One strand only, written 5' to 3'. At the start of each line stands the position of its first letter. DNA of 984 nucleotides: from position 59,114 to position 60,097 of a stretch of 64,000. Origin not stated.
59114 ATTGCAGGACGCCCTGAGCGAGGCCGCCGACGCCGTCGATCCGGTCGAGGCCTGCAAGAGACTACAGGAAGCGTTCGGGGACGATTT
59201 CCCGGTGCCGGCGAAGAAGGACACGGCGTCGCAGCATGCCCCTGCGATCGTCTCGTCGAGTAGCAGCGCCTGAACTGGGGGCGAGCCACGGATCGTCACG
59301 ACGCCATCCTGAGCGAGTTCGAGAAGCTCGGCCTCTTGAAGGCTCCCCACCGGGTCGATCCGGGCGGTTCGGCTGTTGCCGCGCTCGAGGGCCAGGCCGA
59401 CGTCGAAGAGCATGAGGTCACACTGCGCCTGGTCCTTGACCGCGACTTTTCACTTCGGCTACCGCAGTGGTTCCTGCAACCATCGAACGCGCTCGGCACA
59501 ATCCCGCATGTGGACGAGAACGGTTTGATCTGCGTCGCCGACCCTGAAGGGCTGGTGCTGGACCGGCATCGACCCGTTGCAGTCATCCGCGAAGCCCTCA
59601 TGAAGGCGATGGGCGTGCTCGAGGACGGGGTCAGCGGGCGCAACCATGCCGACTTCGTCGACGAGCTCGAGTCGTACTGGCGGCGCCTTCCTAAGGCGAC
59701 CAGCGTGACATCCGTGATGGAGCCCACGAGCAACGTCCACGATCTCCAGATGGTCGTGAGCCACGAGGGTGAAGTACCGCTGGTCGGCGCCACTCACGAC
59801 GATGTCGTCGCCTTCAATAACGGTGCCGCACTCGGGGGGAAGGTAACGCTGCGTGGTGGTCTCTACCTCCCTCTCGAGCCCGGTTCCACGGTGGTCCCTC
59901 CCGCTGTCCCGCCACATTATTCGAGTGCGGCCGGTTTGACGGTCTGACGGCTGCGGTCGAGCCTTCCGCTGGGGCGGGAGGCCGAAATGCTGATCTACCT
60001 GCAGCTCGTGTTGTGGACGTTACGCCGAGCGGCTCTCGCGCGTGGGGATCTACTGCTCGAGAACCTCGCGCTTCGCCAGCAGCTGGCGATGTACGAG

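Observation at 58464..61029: Decayed CBASS type II-like module: XRE regulator, CD-NTase C-domain fragment, E2-like gene, then IS-C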

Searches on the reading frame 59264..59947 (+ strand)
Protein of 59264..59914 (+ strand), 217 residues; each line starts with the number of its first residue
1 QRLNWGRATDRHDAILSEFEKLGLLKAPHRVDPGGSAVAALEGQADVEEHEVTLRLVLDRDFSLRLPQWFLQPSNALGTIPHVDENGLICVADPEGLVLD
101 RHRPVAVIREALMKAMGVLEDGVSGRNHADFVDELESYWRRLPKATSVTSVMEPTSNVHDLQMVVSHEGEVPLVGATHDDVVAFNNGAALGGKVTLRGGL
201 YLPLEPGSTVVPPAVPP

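Call 3: search_protein_families(library=pfam, proteins=[window:59336-59947:+], max_evalue=1)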
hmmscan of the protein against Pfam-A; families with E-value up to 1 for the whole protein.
window:59336-59947:+ (203 aa): 1 family
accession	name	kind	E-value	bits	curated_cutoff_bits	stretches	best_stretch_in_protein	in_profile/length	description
PF14461.11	Prok-E2_B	-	1.4e-17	64.4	25.4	1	22-120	33-131/135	Prokaryotic E2 family B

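Call 4: search_protein_families(library=padloc, proteins=[window:59336-59947:+], max_evalue=1)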
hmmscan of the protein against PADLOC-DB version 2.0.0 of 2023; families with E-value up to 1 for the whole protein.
window:59336-59947:+ (203 aa): 17 families
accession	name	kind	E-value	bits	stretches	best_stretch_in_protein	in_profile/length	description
PDLC00837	E1-E2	-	1.3e-41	141.1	1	12-193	32-217/593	E1-E2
PDLC00850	E1-E2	-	2.7e-21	73.6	1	21-182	34-200/566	E1-E2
PDLC00836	E1-E2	-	4.6e-19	66.4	1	21-160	53-191/602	E1-E2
PDLC00831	E1-E2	-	7.8e-18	62.6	1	20-142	39-159/578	E1-E2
PDLC00853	E1-E2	-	3.9e-16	57.1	1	13-155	27-167/546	E1-E2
PDLC00849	E1-E2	-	5.5e-16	56.3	1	25-117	54-149/582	E1-E2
PDLC00845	E1-E2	-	6e-16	56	1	37-147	56-166/571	E1-E2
PDLC00842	E1-E2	-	1.1e-15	55.4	1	16-150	28-163/549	E1-E2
PDLC00825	E1-E2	-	1.3e-13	48.7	1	29-141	41-150/568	E1-E2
PDLC00846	E1-E2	-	3.9e-13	46.8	1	27-191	33-197/587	E1-E2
PDLC00856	E1-E2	-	3e-10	37.2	1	28-136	56-164/573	E1-E2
PDLC00843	E1-E2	-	5.5e-09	33.1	1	15-127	26-144/575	E1-E2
PDLC00834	E1-E2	-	1.3e-08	31.9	1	25-162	35-170/564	E1-E2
PDLC00826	E1-E2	-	8.2e-08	29.4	1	29-119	41-134/576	E1-E2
PDLC00832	E1-E2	-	0.0029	13.9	1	21-120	46-146/588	E1-E2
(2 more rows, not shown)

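Call 8: find_homologous_proteins(query=window:59264-59914:+)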
Query window:59264-59914:+ (217 aa): 9 proteins with E <= 0.001 among 2020 candidates.
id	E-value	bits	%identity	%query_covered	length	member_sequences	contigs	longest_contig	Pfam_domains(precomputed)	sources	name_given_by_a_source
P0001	3.2e-58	215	52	94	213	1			PF14461.12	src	-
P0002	3.6e-52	195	49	94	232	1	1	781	PF14461.12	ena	-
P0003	2.2e-46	176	47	93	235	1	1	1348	PF14461.12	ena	-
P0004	5.0e-44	169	47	82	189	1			PF14461.12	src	-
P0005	1.8e-39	154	52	66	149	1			PF14461.12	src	-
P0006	2.2e-36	144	60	56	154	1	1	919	PF14461.12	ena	-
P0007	6.4e-32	129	39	94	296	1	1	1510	PF14461.12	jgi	jgi:hypothetical protein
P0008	3.6e-27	114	38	93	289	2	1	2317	PF14461.12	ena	-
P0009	1.9e-25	108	56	48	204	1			PF14461.12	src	-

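Call 35: search_solved_structures(query=window:59264-59902:+, max_evalue=0.01, show_alignments=2)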
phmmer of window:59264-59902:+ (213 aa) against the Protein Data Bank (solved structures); distinct sequences matched with E-value up to 0.01: 0.

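Call 39: search_solved_structures(query=A1, max_evalue=1, show_alignments=2)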
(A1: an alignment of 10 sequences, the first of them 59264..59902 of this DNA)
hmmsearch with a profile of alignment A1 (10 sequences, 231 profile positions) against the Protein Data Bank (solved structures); distinct sequences matched with E-value up to 1: 0.

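Call 40: find_related_loci(query=A1, collection=genome_contigs, flank=8000)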
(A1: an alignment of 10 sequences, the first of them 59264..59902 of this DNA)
Query A1 (213 aa) in genome_contigs; peptide patterns used: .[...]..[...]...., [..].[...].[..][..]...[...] (x = any residue, [..] = any of these).
37 stretches matched a pattern; 17 encode a relative of the query (tblastn E <= 1e-3); 17 distinct loci.
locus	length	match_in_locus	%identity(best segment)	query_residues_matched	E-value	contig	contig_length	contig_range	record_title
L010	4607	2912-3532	50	7-213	5e-63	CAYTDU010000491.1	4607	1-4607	MAG TPA_asm: uncultured Gemmatimonadaceae bacterium isolate binchicken_co334_134 genome assembly, contig: NODE_38939_len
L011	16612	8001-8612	51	10-213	8e-62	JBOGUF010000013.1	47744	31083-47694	MAG: Thermomicrobiales bacterium isolate M3-S_metabat2.bin.186 k127_713932, whole genome shotgun sequence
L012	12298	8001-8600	42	13-213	4e-49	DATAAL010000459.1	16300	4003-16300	MAG TPA_asm: Longimicrobiaceae bacterium isolate SMAG_U6671 k141_288169, whole genome shotgun sequence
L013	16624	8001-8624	46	7-213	2e-59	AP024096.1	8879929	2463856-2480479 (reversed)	Ktedonobacteria bacterium brp13 DNA, complete genome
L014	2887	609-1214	38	12-213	3e-37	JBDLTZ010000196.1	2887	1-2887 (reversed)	MAG: Chloroflexota bacterium isolate lewisrun_2019_sw_WHONDRS-S19S_0014_B_bin.66 scaffold_302270, whole genome shotgun s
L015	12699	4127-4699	42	24-213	6e-44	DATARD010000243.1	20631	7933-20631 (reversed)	MAG TPA_asm: Thermoanaerobaculia bacterium isolate SMAG_U5484 k141_2081056, whole genome shotgun sequence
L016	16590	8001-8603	35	15-213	1e-34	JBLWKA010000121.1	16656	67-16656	MAG: Oscillochloridaceae bacterium umkhey_bin13 bin13_contig_121, whole genome shotgun sequence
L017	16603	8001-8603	35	15-213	4e-34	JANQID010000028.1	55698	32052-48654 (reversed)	MAG: Chloroflexaceae bacterium isolate PL24a_bin.39 k99_634317, whole genome shotgun sequence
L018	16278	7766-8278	32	38-213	2e-24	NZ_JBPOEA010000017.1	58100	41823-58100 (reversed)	Fodinibius sp. SL11 SL11_contig_17, whole genome shotgun sequence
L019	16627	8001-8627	28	8-213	2e-20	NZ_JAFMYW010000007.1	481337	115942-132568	Fibrella forsythiae strain HMF5405 7, whole genome shotgun sequence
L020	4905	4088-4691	35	15-213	2e-25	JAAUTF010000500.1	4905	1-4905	MAG: Candidatus Gracilibacteria bacterium isolate SM1_231_1 NODE_8211_length_4905_cov_1.954584, whole genome shotgun seq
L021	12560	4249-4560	32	48-152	7e-18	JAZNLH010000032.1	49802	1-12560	MAG: Acutalibacteraceae bacterium isolate T1900044671_TS20190137.MAGScoT_cleanbin_000022 SGB_1588_k141_840525, whole gen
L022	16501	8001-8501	22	47-213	6e-17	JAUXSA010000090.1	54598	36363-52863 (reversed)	MAG: Bacteroidota bacterium isolate C12_metabat.bin.29 C12_k141_402964, whole genome shotgun sequence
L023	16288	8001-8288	33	56-152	1e-16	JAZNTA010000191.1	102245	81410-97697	MAG: Acutalibacteraceae bacterium isolate T1900044805_TS20190271.MAGScoT_cleanbin_000016 SGB_2750_k141_2445620, whole ge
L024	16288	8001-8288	33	56-152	1e-16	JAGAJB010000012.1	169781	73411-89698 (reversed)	MAG: Clostridia bacterium isolate RGIG8488 Water_deer_Cecum-1__c335, whole genome shotgun sequence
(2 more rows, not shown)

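Call 44: search_protein_families(library=pfam, proteins=[L013:6921-7991:+, L013:7992-9740:+, L013:9737-10231:+, L013:10244-11419:+, L011:6798-7982:+, L011:9950-11107:+], max_evalue=0.001)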
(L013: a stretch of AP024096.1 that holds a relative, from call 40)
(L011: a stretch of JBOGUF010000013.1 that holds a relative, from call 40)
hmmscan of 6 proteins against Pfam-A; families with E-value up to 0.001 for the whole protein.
L013:6921-7991:+ (356 aa): 1 family
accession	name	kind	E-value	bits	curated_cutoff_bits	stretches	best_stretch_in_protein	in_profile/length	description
PF21654.3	DncV-like_NTFase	-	4.3e-13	50.4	24.9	1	61-142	3-90/90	Cyclic GMP-AMP synthase DncV-like, nucleotidyltransferase domain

L013:7992-9740:+ (582 aa): 2 families
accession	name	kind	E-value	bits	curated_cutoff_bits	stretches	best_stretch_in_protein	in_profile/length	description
PF14461.11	Prok-E2_B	-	5e-22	78.8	25.4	1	41-139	30-128/135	Prokaryotic E2 family B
PF00899.27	ThiF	-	1.7e-21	76.9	28.1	1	308-475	14-175/238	ThiF family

L013:9737-10231:+ (164 aa): 1 family
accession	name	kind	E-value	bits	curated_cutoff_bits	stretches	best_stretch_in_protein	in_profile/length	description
PF14464.11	Prok-JAB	-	2.9e-13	50.1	25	1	37-144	13-103/114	Prokaryotic homologs of the JAB domain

L013:10244-11419:+ (391 aa): 1 family
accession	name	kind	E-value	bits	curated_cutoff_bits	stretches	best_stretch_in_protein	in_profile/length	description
PF18145.6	SAVED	-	1e-40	140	26.2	1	188-382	3-189/190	SMODS-associated and fused to various effectors sensor domain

L011:6798-7982:+ (394 aa): 1 family
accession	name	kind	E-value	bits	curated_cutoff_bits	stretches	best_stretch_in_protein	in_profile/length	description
PF21654.3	DncV-like_NTFase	-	1e-13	52.4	24.9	1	98-180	2-90/90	Cyclic GMP-AMP synthase DncV-like, nucleotidyltransferase domain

L011:9950-11107:+ (385 aa): 1 family
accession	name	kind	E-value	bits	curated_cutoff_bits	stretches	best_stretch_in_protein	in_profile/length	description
PF18145.6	SAVED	-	2.3e-42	145.3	26.2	1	187-380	2-190/190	SMODS-associated and fused to various effectors sensor domain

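Call 47: predict_structure(alignment_id=A1)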
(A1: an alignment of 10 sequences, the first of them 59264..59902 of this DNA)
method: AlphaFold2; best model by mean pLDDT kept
length: 213 residues; sequences in the alignment: 10
mean_pLDDT: 73.7   pTM: 0.56
mean pLDDT of the five models: 73.7, 70.1, 64.8, 44.5, 42.6
residues with pLDDT >= 90: 43; 70-90: 96; 50-70: 50; < 50: 24
segments of 3 or more residues with pLDDT < 50: 1-5, 131-143, 211-213
pLDDT, mean of each block of 10 residues (from residue 1): 53 90 93 82 91 90 84 70 80 68 88 90 68 42 54 74 72 73 62 72 61 45
secondary structure, 60 per line:
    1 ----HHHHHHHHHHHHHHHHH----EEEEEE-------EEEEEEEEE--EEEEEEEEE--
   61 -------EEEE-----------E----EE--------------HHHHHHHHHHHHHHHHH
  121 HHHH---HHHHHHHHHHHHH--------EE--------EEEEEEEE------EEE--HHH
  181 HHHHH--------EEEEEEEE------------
elements in order: H5-21 E26-31 E39-47 E50-58 E68-71 H104-124 H128-140 E159-166 E173-175 H178-185 E194-201

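Call 49: fold_search(model_id=the predicted structure, library=pdb)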
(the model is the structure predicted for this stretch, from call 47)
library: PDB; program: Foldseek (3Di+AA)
matches with E <= 10: 585; with E <= 0.001: 0
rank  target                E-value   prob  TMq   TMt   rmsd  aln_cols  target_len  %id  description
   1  1zdn_B                2.7e-03  1.00  0.34  0.46   8.0       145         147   21  Ubiquitin-conjugating enzyme E2S (released 2005-05-03)
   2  4jue_A                3.6e-03  1.00  0.37  0.47   8.5       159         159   14  Crystal structure of Plasmodium falciparum ubiquitin conjugating enzyme UBC9 (released 2013-08-21)
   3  4m1n_A                4.1e-03  1.00  0.37  0.47   8.6       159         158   14  Crystal structure of Plasmodium falciparum ubiquitin conjugating enzyme UBC9 (released 2013-08-21)
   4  6s96_A                4.1e-03  1.00  0.35  0.47   7.9       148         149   20  Crystal structure of the catalytic domain of UBE2S C118A. (released 2020-10-21)
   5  6s96_B                4.1e-03  1.00  0.34  0.47   7.9       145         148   21  Crystal structure of the catalytic domain of UBE2S C118A. (released 2020-10-21)
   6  6djw_C                5.9e-03  1.00  0.37  0.49   5.0       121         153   13  Crystal Structure of pParkin (REP and RING2 deleted)-pUb-UbcH7 complex (released 2018-07-04)
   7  7oik_B                5.9e-03  1.00  0.37  0.49   4.5       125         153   15  Mouse RNF213:UBE2L3 transthiolation intermediate, chemically stabilized (released 2022-06-01)
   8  7m2k_E                6.3e-03  0.90  0.26  0.33  12.3       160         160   11  CDC34A-Ubiquitin-2ab inhibitor complex (released 2021-11-03)
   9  6ulh_C                7.1e-03  0.98  0.32  0.44   8.5       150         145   17  Structure of MavC in complex with its substrate in R3 spacegroup (released 2020-05-27)
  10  1wzv_A                7.5e-03  1.00  0.38  0.51   7.7       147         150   16  Crystal Structure of UbcH8 (released 2005-03-22)
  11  6kg6_G                7.5e-03  0.99  0.35  0.46   7.9       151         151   18  Crystal structure of MavC/UBE2N-Ub complex (released 2020-04-01)
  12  7v8f_A                8.5e-03  1.00  0.39  0.51   7.6       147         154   12  Crystal structure of UBE2L3 bound to HOIP RING1 domain. (released 2022-03-30)
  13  6d6i_E                8.5e-03  0.99  0.35  0.49   8.0       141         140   20  Ube2V1 in complex with ubiquitin variant Ubv.V1.1 and Ube2N/Ubc13 (released 2019-07-17)
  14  8se9_C                9.6e-03  1.00  0.39  0.52   7.5       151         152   16  Cryo-EM structure of a double loaded human UBA7-UBE2L6-ISG15 thioester mimetic complex (Form 2) (released 2023-10-11)
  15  6zhs_B                9.6e-03  0.99  0.34  0.45   8.0       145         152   19  Uba1 bound to two E2 (Ubc13) molecules (released 2022-01-12)
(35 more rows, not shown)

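Call 58: search_protein_families(library=ncbifam, proteins=[window:59264-59902:+, L013:10244-11419:+, L013:6921-7991:+], max_evalue=0.001)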
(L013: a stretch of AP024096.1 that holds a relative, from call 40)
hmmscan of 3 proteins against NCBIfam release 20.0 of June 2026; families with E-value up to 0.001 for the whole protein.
window:59264-59902:+ (213 aa): 0 families

L013:10244-11419:+ (391 aa): 1 family
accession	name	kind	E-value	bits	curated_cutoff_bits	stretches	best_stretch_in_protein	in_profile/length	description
NF033611.0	SAVED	domain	4.3e-42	144.4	33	1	130-381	7-257/261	SAVED domain-containing protein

L013:6921-7991:+ (356 aa): 2 families
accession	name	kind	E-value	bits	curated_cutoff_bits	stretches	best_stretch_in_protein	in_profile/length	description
NF041078.1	cGAS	equivalog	2.8e-37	128.6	150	1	9-334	12-339/339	CBASS cGAMP synthase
NF041116.1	CBASS_cyclase_a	equivalog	2.3e-09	36.8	200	1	11-333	3-317/317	CBASS oligonucleotide cyclase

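Call 69: search_protein_families(library=padloc, proteins=[L013:10244-11419:+], max_evalue=0.001)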
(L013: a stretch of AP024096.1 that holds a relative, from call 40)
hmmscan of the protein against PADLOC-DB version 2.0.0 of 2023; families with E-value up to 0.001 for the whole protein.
L013:10244-11419:+ (391 aa): 32 families (the best 25 are shown)
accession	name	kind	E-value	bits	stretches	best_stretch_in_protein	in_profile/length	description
PDLC00739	Effector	-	9.2e-111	368.8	1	5-384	3-376/378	Endonuclease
PDLC01997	SAVED1--SAVED_HNH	-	2.1e-106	354.5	1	7-373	3-357/368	-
PDLC00746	Effector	-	6.3e-96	319.7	1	4-384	11-388/389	Endonuclease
PDLC00749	Effector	-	1.4e-74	249.5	1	3-384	9-394/395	Endonuclease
PDLC00751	Effector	-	1.4e-55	187.4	1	5-387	126-515/530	Endonuclease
PDLC01998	SAVED1--SAVED_HNH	-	2.7e-54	182.8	1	8-386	112-492/506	-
PDLC00740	Effector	-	6.8e-49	164.7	1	3-388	9-388/391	Endonuclease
PDLC00747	Effector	-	6.9e-49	164.9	1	3-374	5-363/373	Endonuclease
PDLC00743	Effector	-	9.4e-48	161.2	1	14-370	7-373/384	Endonuclease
PDLC00742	Effector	-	4.9e-43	145.6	1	10-376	121-502/527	Endonuclease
PDLC00738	Effector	-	1.9e-41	140.4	1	10-387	147-521/529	Endonuclease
PDLC02000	Effector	-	9.7e-40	134.8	1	12-384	148-513/524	SAVED1--SAVED_HNH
PDLC01999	SAVED1--SAVED_HNH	-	2.2e-32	110.5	1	3-375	9-371/387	-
PDLC00736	Effector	-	2.5e-21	74.2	1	190-377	370-549/561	Endonuclease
PDLC00754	Effector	-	7.1e-20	69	1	204-389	83-271/598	Peptidase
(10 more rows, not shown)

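Call 70: search_protein_representatives(protein=window:59264-59902:+)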
Query: 213 residues. Proteins with E-value up to 0.001 (for the whole library): 702; up to 1e-10: 178; up to 1e-30: 11. The best 150 are listed.
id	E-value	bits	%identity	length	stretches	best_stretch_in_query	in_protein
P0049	3.7e-49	183.7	45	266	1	13-213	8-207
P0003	1.8e-46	175.0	47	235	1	11-213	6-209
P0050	7.8e-44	166.3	45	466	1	11-213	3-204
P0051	9.4e-44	166.1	47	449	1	19-213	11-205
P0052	3.8e-43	164.1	46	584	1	11-213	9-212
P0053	5.4e-42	160.3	47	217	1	15-213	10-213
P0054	6.3e-35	137.2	40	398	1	12-213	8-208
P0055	2.8e-33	131.8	42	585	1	9-213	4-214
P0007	1.2e-31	126.5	40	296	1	12-213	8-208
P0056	1.9e-31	125.8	38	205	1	29-212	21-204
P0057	4.8e-31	124.6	42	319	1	27-213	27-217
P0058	3.0e-30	122.0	40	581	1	40-213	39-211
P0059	4.4e-29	118.1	38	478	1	35-213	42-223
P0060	8.9e-29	117.1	40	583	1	39-213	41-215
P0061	1.5e-28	116.4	42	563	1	11-207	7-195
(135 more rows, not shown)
